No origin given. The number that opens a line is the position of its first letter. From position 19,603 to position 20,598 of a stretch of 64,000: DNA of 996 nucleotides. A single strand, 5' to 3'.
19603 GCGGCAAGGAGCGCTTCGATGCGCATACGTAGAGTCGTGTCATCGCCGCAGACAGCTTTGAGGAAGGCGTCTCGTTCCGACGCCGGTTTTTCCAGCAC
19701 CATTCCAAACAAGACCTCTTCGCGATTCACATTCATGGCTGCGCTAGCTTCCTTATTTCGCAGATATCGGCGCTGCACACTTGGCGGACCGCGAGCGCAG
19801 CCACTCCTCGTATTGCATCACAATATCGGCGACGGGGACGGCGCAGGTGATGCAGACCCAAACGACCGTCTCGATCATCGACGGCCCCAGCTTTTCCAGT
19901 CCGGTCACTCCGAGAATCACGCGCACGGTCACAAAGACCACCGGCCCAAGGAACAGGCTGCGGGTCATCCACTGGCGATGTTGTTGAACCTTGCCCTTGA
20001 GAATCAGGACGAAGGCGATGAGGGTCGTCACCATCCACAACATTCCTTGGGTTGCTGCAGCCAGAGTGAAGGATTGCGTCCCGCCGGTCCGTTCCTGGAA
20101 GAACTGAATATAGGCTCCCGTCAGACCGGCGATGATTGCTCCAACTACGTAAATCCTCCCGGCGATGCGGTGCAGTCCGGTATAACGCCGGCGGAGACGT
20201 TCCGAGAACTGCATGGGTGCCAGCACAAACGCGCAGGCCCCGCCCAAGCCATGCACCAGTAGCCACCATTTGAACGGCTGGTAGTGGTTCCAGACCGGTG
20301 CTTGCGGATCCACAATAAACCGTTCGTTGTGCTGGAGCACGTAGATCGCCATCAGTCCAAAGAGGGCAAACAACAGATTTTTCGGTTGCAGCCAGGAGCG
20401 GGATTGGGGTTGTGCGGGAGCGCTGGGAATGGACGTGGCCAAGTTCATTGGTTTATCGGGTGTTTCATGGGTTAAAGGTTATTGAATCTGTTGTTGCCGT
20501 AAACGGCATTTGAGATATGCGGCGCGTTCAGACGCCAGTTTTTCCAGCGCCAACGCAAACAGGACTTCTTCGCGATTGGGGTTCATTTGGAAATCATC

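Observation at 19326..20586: Two kinase 5' remnants flank a DUF2306 membrane-protein gene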

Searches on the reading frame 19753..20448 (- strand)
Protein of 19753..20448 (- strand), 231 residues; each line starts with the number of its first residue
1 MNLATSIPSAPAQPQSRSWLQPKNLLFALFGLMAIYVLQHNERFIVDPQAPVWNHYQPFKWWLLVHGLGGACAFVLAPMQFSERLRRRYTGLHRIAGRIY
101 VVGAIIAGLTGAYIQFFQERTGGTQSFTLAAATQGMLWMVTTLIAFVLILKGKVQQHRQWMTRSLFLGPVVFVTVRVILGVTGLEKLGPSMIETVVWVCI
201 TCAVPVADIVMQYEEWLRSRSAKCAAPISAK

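Call 5: search_protein_families(library=pfam, proteins=[window:19753-20448:-], max_evalue=0.01)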
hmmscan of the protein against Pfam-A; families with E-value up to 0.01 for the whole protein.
window:19753-20448:- (231 aa): 2 families
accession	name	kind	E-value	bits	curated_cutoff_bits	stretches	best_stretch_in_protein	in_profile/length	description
PF10067.14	DUF2306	-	7.9e-22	78.4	31.6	1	64-210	2-146/147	Predicted membrane protein (DUF2306)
PF04238.17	DUF420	-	0.00039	21.2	30.5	1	133-187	7-61/130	Protein of unknown function (DUF420)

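Call 8: find_encoding_contigs(protein=window:19753-20448:-, flank=10000, max_places=10)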
Protein window:19753-20448:- (231 aa): 2 contigs read that carry it; 1 place shown.
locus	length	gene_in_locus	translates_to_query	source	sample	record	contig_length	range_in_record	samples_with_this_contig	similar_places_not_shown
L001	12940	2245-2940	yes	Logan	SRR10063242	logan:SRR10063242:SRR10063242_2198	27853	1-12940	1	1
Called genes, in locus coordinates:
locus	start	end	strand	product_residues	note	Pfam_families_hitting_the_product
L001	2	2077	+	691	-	?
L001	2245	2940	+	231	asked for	PF10067:DUF2306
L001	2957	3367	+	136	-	-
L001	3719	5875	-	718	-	PF01433:Peptidase_M1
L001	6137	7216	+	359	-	PF13360:PQQ_2 (weak)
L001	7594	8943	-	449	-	PF13360:PQQ_2, PF13570:Beta-prop_ACSF4 (weak), PF01011:PQQ (faint), PF13360:PQQ_2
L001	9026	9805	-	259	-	PF10127:RlaP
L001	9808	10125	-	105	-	-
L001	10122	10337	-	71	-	PF04255:DUF433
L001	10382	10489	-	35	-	-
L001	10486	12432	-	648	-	PF00005:ABC_tran (faint), PF02463:SMC_N (faint), PF13175:AAA_15 (weak), PF13476:AAA_23 (weak), PF13304:AAA_21, PF14491:DUF4435 (weak)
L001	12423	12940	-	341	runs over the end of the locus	PF10127:RlaP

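Call 12: find_homologous_proteins(query=window:19753-20448:-, max_evalue=1e-10)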
Query window:19753-20448:- (231 aa): 1089 proteins with E <= 1e-10 among 1481 candidates; the best 120 are listed.
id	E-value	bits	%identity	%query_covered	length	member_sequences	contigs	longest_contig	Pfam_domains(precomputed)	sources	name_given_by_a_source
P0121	2.7e-151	520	100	100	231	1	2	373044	PF10067.15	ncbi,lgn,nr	ncbi:DUF2306 domain-containing protein [bacterium]|nr:DUF2306 domain-containing protein [bacterium]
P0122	8.8e-136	469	90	100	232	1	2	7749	PF10067.15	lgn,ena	-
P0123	3.5e-125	434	84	100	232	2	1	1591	PF10067.15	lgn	-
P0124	3.1e-120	418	80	100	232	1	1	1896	PF10067.15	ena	-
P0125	7.5e-113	394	74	100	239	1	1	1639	PF10067.15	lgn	-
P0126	8.2e-113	394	76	97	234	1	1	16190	PF10067.15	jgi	jgi:uncharacterized membrane protein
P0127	2.2e-112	392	88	86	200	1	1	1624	PF10067.15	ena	-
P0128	4.2e-112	391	84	90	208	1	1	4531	PF10067.15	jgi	jgi:uncharacterized membrane protein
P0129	5.8e-105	368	68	100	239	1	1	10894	PF10067.15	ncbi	-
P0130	5.1e-104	365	70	98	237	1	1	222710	PF10067.15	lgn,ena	-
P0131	3.2e-90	320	65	94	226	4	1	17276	PF10067.15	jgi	jgi:uncharacterized membrane protein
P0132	4.9e-89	316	66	89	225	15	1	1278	PF10067.15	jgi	jgi:uncharacterized membrane protein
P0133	6.3e-89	316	65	93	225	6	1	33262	PF04238.18,PF10067.15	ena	-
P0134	8.4e-89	315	62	97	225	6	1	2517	PF10067.15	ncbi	-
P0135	9.1e-89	315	61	98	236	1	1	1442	PF10067.15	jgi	jgi:uncharacterized membrane protein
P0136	1.3e-88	315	64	93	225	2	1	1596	PF10067.15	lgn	-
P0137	2.4e-88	314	65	89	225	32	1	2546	PF10067.15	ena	-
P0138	1.2e-87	311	60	97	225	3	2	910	PF10067.15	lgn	-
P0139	1.5e-87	311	64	92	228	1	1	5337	PF10067.15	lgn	-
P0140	5.2e-87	309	62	94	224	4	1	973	PF10067.15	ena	-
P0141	3.8e-86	307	65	87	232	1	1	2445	PF10067.15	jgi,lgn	-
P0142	5.0e-86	306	60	96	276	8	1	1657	PF10067.15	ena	-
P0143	7.4e-86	306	63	90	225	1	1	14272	PF10067.15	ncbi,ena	-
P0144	1.6e-85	304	64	93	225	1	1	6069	PF10067.15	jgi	jgi:uncharacterized membrane protein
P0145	2.8e-85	304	60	97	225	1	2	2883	PF04238.18,PF10067.15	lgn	-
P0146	3.1e-85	304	63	90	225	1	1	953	PF10067.15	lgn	-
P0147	4.7e-85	303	63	90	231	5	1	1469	PF10067.15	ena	-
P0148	4.8e-85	303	60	99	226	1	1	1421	PF10067.15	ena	-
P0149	4.9e-85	303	63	90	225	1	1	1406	PF10067.15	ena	-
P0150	6.7e-85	302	63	90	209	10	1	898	PF10067.15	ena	-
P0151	1.2e-84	302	63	89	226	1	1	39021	PF10067.15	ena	-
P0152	1.3e-84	302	62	92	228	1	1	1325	PF10067.15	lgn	-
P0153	2.1e-84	301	65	89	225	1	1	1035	PF10067.15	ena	-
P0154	3.6e-84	300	61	93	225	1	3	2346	PF10067.15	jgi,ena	jgi:uncharacterized membrane protein YozB (DUF420 family)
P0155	4.1e-84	300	63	89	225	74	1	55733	PF10067.15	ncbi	-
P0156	1.1e-83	298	60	97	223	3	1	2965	PF10067.15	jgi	-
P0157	1.4e-83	298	62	93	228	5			PF10067.15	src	-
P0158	1.7e-83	298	62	92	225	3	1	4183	PF04238.18,PF10067.15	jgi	jgi:uncharacterized membrane protein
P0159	3.3e-83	297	62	92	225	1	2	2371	PF10067.15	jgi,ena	-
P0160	3.8e-83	297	63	93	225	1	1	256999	PF10067.15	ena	-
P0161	5.0e-83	296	62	93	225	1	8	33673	PF10067.15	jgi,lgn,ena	-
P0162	5.6e-83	296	59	94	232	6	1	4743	PF10067.15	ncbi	-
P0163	6.0e-83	296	63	89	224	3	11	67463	PF04238.18,PF10067.15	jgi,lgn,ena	jgi:uncharacterized membrane protein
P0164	9.9e-83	295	63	90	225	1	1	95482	PF10067.15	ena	-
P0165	1.3e-82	295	62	94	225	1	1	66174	PF10067.15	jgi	jgi:uncharacterized membrane protein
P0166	1.4e-82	295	62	94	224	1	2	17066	PF04238.18,PF10067.15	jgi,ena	jgi:uncharacterized membrane protein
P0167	1.8e-82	295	62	92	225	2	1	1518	PF10067.15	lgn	-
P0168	2.7e-82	294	62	94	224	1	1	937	PF04238.18,PF10067.15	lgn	-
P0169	3.3e-82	294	60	93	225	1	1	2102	PF04238.18,PF10067.15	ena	-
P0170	3.4e-82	294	63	87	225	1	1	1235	PF04238.18,PF10067.15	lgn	-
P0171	3.6e-82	294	60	92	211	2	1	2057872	PF10067.15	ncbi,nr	ncbi:MAG: DUF2306 domain-containing protein [Acidobacteria bacterium]|nr:DUF2306 domain-containing p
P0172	3.8e-82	293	63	91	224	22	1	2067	PF04238.18,PF10067.15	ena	-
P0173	5.5e-82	293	60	94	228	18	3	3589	PF04238.18,PF10067.15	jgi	jgi:uncharacterized membrane protein YozB (DUF420 family)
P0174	7.0e-82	293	59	97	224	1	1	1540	PF04238.18,PF10067.15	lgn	-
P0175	9.3e-82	292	63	88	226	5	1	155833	PF10067.15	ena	-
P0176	1.9e-81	291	63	89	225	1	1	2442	PF10067.15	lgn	-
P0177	4.1e-81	290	64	88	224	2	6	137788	PF04238.18,PF10067.15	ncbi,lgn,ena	-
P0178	5.0e-81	290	64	90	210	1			PF04238.18,PF10067.15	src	-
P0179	5.0e-81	290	59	90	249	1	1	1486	PF04238.18,PF10067.15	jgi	jgi:uncharacterized membrane protein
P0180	7.2e-81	289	61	90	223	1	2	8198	PF10067.15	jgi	jgi:uncharacterized membrane protein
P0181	9.1e-81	289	61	94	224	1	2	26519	PF04238.18,PF10067.15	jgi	jgi:uncharacterized membrane protein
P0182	1.0e-80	289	61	94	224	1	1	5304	PF04238.18,PF10067.15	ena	-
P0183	1.0e-80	289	58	96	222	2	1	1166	PF10067.15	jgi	jgi:uncharacterized membrane protein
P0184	1.4e-80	288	60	92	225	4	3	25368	PF10067.15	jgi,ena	jgi:uncharacterized membrane protein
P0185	2.4e-80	288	59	90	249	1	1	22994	PF04238.18,PF10067.15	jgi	jgi:uncharacterized membrane protein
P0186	2.6e-80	287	59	90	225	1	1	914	PF10067.15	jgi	jgi:uncharacterized membrane protein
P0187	2.6e-80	287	59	92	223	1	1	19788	PF10067.15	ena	-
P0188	2.8e-80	287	60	93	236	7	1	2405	PF04238.18,PF10067.15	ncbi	-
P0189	2.8e-80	287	58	95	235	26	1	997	PF04238.18,PF10067.15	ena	-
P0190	3.2e-80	287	62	94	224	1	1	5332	PF10067.15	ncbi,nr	ncbi:MAG TPA: DUF2306 domain-containing protein [Terriglobales bacterium]|nr:DUF2306 domain-containi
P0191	4.4e-80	287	62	93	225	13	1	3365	PF04238.18,PF10067.15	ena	-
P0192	5.2e-80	286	61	93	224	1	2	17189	PF04238.18,PF10067.15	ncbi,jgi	ncbi:MAG TPA: DUF2306 domain-containing protein [Terriglobales bacterium]|jgi:uncharacterized membra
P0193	7.4e-80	286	61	96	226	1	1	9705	PF04238.18,PF10067.15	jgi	jgi:uncharacterized membrane protein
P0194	1.0e-79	286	61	87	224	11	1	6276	PF04238.18,PF10067.15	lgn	-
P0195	1.0e-79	285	60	94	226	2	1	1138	PF04238.18,PF10067.15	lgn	-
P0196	1.1e-79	285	60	91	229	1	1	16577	PF04238.18,PF10067.15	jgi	jgi:uncharacterized membrane protein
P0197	1.2e-79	285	62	90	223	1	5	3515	PF10067.15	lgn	-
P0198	1.2e-79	285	61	92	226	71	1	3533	PF04238.18,PF10067.15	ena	-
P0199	1.3e-79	285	62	89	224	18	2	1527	PF04238.18,PF10067.15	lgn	-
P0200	1.4e-79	285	59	93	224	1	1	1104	PF10067.15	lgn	-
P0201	1.5e-79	285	60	96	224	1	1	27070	PF04238.18,PF10067.15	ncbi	ncbi:MAG: DUF2306 domain-containing protein [Terriglobales bacterium]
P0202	1.9e-79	285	62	93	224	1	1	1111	PF04238.18,PF10067.15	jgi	jgi:uncharacterized membrane protein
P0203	2.1e-79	284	60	95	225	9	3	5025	PF04238.18,PF10067.15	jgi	jgi:uncharacterized membrane protein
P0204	2.5e-79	284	60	94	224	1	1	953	PF10067.15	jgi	-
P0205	2.6e-79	284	56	97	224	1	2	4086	PF10067.15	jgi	jgi:uncharacterized membrane protein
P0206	2.6e-79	284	60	94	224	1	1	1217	PF10067.15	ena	-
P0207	3.3e-79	284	57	98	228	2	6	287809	PF04238.18,PF10067.15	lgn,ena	-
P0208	3.3e-79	284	60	93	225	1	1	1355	PF04238.18,PF10067.15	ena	-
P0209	4.3e-79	283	58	98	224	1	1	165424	PF10067.15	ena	-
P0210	4.5e-79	283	60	94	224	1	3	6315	PF04238.18,PF10067.15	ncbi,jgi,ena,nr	ncbi:MAG TPA: DUF2306 domain-containing protein [Terriglobales bacterium]|nr:DUF2306 domain-containi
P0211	4.9e-79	283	59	96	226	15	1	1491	PF10067.15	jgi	-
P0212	5.5e-79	283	63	94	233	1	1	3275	PF10067.15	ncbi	-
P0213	6.6e-79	283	63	89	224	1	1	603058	PF04238.18,PF10067.15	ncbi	-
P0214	7.4e-79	283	59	95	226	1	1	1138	PF04238.18,PF10067.15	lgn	-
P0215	7.8e-79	283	62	92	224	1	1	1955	PF10067.15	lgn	-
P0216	7.9e-79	283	58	94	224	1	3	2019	PF10067.15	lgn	-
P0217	9.8e-79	282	60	94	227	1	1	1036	PF10067.15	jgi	jgi:uncharacterized membrane protein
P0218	1.0e-78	282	62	92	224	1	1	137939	PF10067.15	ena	-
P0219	1.1e-78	282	62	92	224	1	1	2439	PF04238.18,PF10067.15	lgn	-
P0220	1.1e-78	282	58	94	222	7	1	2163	PF10067.15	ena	-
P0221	1.2e-78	282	57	96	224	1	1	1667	PF10067.15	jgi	-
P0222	1.6e-78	282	58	94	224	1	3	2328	PF10067.15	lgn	-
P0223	2.0e-78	281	59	94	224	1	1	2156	PF04238.18,PF10067.15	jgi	jgi:uncharacterized membrane protein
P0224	2.1e-78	281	56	97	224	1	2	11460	PF10067.15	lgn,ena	-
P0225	2.3e-78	281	56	97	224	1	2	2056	PF04238.18,PF10067.15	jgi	jgi:uncharacterized membrane protein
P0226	2.8e-78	281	58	93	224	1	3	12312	PF10067.15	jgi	jgi:uncharacterized membrane protein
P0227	3.3e-78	281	55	97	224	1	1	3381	PF10067.15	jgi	jgi:uncharacterized membrane protein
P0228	3.3e-78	281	58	96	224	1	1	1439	PF10067.15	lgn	-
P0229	3.4e-78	281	63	90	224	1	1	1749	PF10067.15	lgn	-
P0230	3.5e-78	280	59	98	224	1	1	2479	PF04238.18,PF10067.15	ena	-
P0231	3.6e-78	280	57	97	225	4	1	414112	PF04238.18,PF10067.15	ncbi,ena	-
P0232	4.0e-78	280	60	95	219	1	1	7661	PF04238.18,PF10067.15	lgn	-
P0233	4.1e-78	280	58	93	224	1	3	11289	PF10067.15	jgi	jgi:uncharacterized membrane protein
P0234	4.7e-78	280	57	97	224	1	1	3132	PF04238.18,PF10067.15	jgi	jgi:uncharacterized membrane protein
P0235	4.8e-78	280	58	97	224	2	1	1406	PF04238.18,PF10067.15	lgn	-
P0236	5.5e-78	280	55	97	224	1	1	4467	PF04238.18,PF10067.15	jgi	jgi:uncharacterized membrane protein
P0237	5.6e-78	280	62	89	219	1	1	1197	PF04238.18,PF10067.15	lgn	-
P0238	6.0e-78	280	56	94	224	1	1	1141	PF04238.18,PF10067.15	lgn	-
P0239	7.0e-78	279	59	94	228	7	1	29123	PF04238.18,PF10067.15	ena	-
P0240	7.0e-78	279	56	95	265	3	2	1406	PF10067.15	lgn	-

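Call 14: find_encoding_contigs(protein=P0122, flank=8000, max_places=4)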
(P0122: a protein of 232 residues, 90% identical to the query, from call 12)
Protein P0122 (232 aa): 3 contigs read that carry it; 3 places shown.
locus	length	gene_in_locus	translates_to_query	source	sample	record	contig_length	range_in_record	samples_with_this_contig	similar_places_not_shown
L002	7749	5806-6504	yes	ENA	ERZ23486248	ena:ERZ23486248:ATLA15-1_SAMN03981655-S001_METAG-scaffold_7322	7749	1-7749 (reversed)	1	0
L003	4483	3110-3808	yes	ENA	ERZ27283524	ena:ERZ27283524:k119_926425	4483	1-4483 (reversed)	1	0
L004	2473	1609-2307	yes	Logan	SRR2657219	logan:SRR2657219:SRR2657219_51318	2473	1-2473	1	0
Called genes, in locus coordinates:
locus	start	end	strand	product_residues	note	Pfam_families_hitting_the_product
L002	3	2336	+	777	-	?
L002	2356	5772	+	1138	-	PF00069:Pkinase, PF07714:PK_Tyr_Ser-Thr, PF23381:Beta-prop_IFT122_1st, PF24814:WD40_Prp19, PF25171:Beta-prop_WDR36-Utp21_1st, PF25174:Beta-prop_THOC3, PF23409:Beta-prop_EML, PF23414:Beta-prop_EML_2, +56 more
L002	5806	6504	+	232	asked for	PF10067:DUF2306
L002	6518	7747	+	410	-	?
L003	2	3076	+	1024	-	?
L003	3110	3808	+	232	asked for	PF10067:DUF2306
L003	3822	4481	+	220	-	?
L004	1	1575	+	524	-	?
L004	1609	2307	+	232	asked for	PF10067:DUF2306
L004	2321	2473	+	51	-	?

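Call 15: find_encoding_contigs(protein=P0126, flank=8000, max_places=4)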
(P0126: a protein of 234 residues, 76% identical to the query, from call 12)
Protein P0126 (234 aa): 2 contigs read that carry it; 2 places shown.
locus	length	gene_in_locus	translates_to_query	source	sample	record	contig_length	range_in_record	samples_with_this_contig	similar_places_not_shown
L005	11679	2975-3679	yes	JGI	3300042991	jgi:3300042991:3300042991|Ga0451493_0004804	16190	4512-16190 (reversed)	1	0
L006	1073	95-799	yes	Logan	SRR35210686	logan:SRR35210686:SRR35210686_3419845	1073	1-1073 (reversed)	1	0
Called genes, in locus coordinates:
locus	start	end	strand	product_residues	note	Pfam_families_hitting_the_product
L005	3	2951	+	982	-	?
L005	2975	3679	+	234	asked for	PF10067:DUF2306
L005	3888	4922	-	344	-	PF01012:ETF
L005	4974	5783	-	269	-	PF01012:ETF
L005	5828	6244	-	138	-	PF01850:PIN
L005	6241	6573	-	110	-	-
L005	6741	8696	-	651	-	PF21162:ETFQO_UQ-bd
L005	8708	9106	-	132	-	PF10543:ORF6N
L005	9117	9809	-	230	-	-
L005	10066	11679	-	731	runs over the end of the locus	PF02771:Acyl-CoA_dh_N, PF00441:Acyl-CoA_dh_1 (weak)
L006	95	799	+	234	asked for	PF10067:DUF2306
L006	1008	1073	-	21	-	?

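Call 16: find_encoding_contigs(protein=P0130, flank=8000, max_places=4)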
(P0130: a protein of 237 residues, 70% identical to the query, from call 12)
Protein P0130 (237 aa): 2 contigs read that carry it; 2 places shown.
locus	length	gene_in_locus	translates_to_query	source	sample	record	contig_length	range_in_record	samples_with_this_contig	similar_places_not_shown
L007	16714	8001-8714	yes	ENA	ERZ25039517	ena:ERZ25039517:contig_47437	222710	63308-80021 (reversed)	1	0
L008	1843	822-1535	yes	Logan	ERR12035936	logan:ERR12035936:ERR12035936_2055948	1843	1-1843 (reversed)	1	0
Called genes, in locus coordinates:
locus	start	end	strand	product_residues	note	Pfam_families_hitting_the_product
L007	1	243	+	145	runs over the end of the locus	PF00903:Glyoxalase, PF06983:3-dmu-9_3-mt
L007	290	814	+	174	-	PF08327:AHSA1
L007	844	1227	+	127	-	-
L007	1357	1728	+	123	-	PF06983:3-dmu-9_3-mt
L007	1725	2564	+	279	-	PF15902:Sortilin-Vps10 (faint), PF02012:BNR (faint)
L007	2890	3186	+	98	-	-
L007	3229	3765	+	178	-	PF10604:Polyketide_cyc2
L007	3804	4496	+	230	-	PF07638:Sigma70_ECF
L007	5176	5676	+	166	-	PF00069:Pkinase, PF01636:APH (faint), PF07714:PK_Tyr_Ser-Thr, PF03109:ABC1, PF17667:Pkinase_fungal (weak)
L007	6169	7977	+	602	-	PF07721:TPR_4 (faint), PF13424:TPR_12 (faint)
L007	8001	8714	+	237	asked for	PF10067:DUF2306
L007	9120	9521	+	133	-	PF00069:Pkinase, PF01636:APH (faint), PF07714:PK_Tyr_Ser-Thr, PF03109:ABC1, PF17667:Pkinase_fungal (weak)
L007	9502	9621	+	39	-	PF00069:Pkinase (weak)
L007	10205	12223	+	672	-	PF23381:Beta-prop_IFT122_1st, PF24807:WD40_CDC20-Fz, PF25175:Beta-prop_WDR5, PF25391:WD40_Gbeta, PF24796:WDR55, PF25174:Beta-prop_THOC3, PF23414:Beta-prop_EML_2, PF24817:WD40_WDHD1_1st, +52 more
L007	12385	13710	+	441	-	PF00083:Sugar_tr, PF07690:MFS_1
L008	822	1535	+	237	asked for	PF10067:DUF2306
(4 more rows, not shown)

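Call 19: find_related_loci(query=window:19753-20448:-, collection=genome_contigs, flank=10000)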
Query window:19753-20448:- (231 aa) in genome_contigs; peptide patterns used: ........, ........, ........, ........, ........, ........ (x = any residue, [..] = any of these).
198 stretches matched a pattern; 134 encode a relative of the query (tblastn E <= 1e-3); the best 80 are kept; 80 distinct loci.
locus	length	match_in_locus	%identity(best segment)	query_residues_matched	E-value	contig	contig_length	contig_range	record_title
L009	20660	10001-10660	64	3-226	7e-94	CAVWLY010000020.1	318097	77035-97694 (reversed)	MAG: uncultured Acidobacteriaceae bacterium isolate MFD09286.bin.2.138 genome assembly, contig: contig_46436, whole geno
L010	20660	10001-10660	64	7-226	2e-93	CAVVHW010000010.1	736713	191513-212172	MAG: uncultured Acidobacteriaceae bacterium isolate MFD01633.bin.1.224 genome assembly, contig: contig_2962, whole genom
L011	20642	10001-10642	64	7-220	4e-93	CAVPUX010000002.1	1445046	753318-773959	MAG: uncultured Acidobacteriaceae bacterium isolate MFD00008.bin.2.10 genome assembly, contig: contig_11597, whole genom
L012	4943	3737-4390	61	3-220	2e-87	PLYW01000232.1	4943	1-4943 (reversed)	MAG: Acidobacteriaceae bacterium isolate palsa_354 73.20120700_P3D.22_contig_36776, whole genome shotgun sequence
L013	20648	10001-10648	61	5-220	2e-86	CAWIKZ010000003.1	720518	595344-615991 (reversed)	MAG: uncultured Acidobacteriaceae bacterium isolate MFD03323.bin.1.140 genome assembly, contig: contig_26796, whole geno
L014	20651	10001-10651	61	2-220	5e-86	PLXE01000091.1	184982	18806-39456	MAG: Acidobacteriaceae bacterium isolate palsa_357 73.20120700_P3D.5_contig_295, whole genome shotgun sequence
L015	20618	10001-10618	64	15-220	3e-85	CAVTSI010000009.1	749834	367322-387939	MAG: uncultured Acidobacteriaceae bacterium isolate MFD05377.bin.2.5 genome assembly, contig: contig_51831, whole genome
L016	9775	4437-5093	60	1-220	2e-85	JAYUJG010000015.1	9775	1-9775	MAG: Acidobacteriaceae bacterium isolate GFS_895 GFS_895_14, whole genome shotgun sequence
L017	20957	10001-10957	61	9-220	4e-85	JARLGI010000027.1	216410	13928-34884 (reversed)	MAG: Acidobacteriota bacterium isolate MAG_BO43 MetaBAT2_Bin_43_Oxic_k141_290859, whole genome shotgun sequence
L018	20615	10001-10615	63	15-219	3e-85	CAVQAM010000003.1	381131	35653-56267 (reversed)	MAG: uncultured Acidobacteriaceae bacterium isolate MFD01299.bin.1.47 genome assembly, contig: contig_20711, whole genom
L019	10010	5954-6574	62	18-231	9e-84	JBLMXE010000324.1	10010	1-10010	MAG: Chlamydiota bacterium isolate MAG264 PRJNA957066_bin44_renamed_323, whole genome shotgun sequence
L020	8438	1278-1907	61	15-231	1e-83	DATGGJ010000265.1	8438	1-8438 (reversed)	MAG TPA_asm: Terriglobales bacterium isolate SMAG_U9751 k141_1292120, whole genome shotgun sequence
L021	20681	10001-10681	58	2-231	1e-83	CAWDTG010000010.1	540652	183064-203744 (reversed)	MAG: uncultured Acidobacteriaceae bacterium isolate MFD05377.bin.1.149 genome assembly, contig: contig_90192, whole geno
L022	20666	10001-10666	57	4-226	1e-83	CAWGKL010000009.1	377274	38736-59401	MAG: Terriglobia bacterium isolate MFD02248.bin.2.108 genome assembly, contig: contig_55966, whole genome shotgun sequen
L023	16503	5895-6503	63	15-220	9e-83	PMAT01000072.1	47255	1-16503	MAG: Acidobacteriaceae bacterium isolate palsa_340 73.20120700_P1D.1_contig_837, whole genome shotgun sequence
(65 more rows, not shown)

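Call 38: find_encoding_contigs(protein=P0128, flank=8000, max_places=4)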
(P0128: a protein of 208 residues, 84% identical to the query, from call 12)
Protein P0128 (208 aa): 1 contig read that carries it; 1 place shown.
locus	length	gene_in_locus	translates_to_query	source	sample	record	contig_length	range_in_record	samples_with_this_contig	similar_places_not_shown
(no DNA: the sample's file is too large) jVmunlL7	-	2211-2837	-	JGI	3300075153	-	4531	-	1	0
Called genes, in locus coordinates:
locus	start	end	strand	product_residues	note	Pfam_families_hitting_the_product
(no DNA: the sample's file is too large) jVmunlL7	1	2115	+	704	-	?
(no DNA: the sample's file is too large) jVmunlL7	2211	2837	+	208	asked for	PF10067:DUF2306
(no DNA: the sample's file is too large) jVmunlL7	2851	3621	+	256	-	PF01636:APH (faint), PF00069:Pkinase, PF07714:PK_Tyr_Ser-Thr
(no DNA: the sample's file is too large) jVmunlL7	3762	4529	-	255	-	?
